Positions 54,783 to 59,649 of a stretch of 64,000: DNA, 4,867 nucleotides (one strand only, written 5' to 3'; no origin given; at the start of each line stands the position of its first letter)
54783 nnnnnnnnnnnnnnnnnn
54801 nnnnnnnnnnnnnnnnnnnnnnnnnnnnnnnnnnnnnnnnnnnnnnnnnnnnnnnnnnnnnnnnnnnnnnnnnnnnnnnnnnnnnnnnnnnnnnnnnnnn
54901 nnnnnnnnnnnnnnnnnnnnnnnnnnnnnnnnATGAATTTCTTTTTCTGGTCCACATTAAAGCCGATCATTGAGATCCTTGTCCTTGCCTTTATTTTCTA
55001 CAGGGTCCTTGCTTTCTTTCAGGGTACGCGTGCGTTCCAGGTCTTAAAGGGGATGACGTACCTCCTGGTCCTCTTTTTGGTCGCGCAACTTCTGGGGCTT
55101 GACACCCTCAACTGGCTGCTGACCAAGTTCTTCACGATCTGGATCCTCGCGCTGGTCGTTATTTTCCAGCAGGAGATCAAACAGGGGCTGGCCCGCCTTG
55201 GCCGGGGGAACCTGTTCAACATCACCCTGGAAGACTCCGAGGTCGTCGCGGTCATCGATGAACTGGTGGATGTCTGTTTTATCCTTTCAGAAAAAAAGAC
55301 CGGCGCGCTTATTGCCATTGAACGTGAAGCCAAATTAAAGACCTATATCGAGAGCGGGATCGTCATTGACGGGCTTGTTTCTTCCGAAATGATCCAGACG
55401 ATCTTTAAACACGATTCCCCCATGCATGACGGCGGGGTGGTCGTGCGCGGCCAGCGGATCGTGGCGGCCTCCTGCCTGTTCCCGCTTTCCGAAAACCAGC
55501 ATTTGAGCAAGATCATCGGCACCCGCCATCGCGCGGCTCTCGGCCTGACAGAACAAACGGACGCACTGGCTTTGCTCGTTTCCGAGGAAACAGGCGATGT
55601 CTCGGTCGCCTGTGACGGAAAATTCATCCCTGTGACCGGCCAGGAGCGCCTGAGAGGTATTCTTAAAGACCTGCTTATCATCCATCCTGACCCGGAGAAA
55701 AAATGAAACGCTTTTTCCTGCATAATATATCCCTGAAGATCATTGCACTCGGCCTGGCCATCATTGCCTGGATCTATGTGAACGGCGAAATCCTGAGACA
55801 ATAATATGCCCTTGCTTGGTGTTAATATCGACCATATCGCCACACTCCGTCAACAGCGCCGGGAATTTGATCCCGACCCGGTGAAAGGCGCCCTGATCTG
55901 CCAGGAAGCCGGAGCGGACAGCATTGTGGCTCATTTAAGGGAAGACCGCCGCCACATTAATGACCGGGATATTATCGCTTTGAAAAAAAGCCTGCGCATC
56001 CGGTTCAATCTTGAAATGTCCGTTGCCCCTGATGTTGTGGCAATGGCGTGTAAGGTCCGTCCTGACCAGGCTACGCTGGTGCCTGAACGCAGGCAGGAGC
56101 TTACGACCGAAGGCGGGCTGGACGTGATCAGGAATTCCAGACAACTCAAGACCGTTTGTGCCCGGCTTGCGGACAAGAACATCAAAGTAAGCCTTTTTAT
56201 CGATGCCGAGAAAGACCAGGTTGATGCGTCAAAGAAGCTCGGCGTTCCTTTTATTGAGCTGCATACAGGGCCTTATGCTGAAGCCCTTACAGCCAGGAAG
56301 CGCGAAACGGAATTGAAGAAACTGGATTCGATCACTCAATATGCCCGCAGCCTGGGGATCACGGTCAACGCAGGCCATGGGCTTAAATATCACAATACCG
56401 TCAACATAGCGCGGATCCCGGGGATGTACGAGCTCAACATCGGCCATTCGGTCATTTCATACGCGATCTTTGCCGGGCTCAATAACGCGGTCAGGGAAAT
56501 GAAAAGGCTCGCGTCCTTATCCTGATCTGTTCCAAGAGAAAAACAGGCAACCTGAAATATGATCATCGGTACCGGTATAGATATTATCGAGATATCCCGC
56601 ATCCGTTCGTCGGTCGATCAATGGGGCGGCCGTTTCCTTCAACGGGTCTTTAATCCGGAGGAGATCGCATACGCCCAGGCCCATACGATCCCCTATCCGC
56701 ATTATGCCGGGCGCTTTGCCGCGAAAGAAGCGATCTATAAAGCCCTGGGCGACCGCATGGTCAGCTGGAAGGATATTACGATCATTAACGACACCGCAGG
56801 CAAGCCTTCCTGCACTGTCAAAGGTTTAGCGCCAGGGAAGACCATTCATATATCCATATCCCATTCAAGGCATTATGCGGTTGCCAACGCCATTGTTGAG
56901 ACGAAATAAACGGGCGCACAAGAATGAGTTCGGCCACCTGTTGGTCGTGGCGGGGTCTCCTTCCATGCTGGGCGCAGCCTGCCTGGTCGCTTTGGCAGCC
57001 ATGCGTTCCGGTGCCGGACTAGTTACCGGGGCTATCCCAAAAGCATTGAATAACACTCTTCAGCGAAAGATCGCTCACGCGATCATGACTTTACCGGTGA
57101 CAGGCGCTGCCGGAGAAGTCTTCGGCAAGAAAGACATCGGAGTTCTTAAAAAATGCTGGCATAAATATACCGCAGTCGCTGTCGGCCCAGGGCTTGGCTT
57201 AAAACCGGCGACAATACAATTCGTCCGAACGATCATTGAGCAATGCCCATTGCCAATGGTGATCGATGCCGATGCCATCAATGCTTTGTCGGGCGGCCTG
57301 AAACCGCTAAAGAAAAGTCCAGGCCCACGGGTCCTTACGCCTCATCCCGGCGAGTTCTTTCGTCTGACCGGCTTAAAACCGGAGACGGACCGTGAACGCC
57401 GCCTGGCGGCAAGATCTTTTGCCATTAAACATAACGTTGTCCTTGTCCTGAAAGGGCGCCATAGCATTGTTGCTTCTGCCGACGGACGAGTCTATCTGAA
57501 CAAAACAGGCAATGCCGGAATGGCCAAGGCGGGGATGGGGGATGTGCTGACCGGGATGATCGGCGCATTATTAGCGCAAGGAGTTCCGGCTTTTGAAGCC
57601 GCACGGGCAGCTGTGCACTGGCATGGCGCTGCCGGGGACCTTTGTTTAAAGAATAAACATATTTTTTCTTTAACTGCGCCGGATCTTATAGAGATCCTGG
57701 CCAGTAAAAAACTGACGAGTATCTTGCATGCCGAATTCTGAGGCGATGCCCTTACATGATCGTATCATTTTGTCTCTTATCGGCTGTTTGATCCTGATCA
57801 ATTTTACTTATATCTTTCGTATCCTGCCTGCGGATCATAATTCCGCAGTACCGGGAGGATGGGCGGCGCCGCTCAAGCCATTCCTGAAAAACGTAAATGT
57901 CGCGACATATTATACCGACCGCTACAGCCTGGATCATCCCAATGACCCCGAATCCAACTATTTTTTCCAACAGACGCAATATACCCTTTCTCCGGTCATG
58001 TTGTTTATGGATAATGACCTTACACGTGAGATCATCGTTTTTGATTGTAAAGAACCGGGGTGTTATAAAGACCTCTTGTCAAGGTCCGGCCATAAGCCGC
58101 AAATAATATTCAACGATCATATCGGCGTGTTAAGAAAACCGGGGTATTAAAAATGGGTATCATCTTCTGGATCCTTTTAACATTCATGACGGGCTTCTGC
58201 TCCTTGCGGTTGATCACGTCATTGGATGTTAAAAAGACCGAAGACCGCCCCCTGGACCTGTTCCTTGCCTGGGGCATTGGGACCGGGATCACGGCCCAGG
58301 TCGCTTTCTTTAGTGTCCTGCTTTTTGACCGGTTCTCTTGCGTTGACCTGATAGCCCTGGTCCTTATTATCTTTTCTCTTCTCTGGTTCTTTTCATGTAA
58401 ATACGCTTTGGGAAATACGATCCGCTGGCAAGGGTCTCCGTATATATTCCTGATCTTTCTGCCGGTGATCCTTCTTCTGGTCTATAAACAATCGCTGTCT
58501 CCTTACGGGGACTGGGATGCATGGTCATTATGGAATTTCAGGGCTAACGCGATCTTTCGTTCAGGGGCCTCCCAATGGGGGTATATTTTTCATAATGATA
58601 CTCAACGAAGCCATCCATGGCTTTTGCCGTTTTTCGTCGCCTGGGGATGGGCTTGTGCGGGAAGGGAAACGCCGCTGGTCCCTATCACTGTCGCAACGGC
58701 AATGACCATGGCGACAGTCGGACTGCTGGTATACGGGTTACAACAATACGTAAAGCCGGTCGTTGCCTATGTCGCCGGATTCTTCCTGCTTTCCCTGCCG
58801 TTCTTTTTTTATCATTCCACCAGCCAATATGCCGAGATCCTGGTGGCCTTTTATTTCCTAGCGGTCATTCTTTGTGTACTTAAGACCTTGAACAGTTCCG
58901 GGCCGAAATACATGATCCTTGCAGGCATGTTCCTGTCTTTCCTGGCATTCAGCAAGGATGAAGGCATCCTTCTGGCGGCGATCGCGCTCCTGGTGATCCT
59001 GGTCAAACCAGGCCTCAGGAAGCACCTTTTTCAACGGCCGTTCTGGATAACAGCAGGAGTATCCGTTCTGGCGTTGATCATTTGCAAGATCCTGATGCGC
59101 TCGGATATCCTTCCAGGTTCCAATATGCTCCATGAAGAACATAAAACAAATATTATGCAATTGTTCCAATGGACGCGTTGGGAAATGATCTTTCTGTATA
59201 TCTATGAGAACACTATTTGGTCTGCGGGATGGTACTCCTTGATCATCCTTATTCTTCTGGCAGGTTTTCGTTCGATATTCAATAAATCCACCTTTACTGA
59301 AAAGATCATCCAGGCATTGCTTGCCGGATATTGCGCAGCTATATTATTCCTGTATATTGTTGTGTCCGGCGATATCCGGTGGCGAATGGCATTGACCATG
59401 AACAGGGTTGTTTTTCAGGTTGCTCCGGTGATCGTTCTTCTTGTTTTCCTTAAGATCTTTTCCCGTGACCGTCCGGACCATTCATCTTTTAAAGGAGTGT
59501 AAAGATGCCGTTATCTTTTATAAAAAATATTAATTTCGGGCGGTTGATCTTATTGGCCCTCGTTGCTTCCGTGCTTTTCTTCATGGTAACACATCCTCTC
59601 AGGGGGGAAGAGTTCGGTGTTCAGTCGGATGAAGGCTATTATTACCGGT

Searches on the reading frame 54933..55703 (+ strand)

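Call 69: search_protein_families(library=pfam, proteins=[window:54933-55703:+], max_evalue=0.0001)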
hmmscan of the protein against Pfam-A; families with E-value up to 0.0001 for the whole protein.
window:54933-55703:+ (257 aa): 2 families
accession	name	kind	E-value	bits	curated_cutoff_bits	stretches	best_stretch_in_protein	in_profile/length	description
PF02457.21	DAC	-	1.4e-39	134.8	27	1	115-230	4-118/119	DisA bacterial checkpoint controller nucleotide-binding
PF19293.4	CdaA_N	-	9.9e-09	35.7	23.8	1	8-82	6-81/81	CdaA N-terminal transmembrane domain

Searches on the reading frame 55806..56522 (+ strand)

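Call 69: search_protein_families(library=pfam, proteins=[window:55806-56522:+], max_evalue=0.0001)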
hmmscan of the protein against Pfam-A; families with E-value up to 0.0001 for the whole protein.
window:55806-56522:+ (239 aa): 1 family
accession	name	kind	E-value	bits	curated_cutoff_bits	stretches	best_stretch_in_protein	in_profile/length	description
PF03740.19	PdxJ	-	4e-97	324.4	24.5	1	4-235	2-233/234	Pyridoxal phosphate biosynthesis protein PdxJ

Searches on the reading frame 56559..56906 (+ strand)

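Call 69: search_protein_families(library=pfam, proteins=[window:56559-56906:+], max_evalue=0.0001)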
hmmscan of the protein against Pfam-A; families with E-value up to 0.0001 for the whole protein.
window:56559-56906:+ (116 aa): 1 family
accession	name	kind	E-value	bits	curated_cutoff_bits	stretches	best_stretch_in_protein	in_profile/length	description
PF01648.25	ACPS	-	1.8e-18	67.1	25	1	5-109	2-109/111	4'-phosphopantetheinyl transferase superfamily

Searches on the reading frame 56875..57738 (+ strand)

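Call 69: search_protein_families(library=pfam, proteins=[window:56875-57738:+], max_evalue=0.0001)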
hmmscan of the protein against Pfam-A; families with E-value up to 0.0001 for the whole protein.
window:56875-57738:+ (288 aa): 1 family
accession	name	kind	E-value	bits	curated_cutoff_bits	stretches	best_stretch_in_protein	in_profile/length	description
PF01256.23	Carb_kinase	-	1.4e-57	195.4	27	1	22-275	1-240/242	NAD(P)H-hydrate dehydratase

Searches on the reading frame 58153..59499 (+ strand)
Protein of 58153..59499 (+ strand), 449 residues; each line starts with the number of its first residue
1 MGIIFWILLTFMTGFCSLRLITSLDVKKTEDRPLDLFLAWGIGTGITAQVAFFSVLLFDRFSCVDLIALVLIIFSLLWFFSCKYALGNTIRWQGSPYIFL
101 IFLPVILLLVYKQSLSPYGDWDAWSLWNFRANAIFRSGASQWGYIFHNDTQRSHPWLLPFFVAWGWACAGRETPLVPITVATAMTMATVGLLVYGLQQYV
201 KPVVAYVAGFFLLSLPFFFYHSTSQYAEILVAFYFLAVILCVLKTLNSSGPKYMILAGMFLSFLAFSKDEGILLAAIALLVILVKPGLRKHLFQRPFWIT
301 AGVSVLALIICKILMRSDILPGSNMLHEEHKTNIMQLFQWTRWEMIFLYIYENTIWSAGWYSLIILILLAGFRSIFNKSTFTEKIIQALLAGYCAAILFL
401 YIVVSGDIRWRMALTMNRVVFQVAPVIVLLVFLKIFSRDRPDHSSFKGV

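Call 69: search_protein_families(library=pfam, proteins=[window:58153-59499:+], max_evalue=0.0001)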
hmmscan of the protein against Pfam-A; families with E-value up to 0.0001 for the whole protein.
window:58153-59499:+ (449 aa): 1 family
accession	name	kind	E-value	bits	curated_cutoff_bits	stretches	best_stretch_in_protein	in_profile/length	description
PF13231.12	PMT_2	-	1.2e-08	35.8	26.1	1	154-310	2-155/160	Dolichyl-phosphate-mannose-protein mannosyltransferase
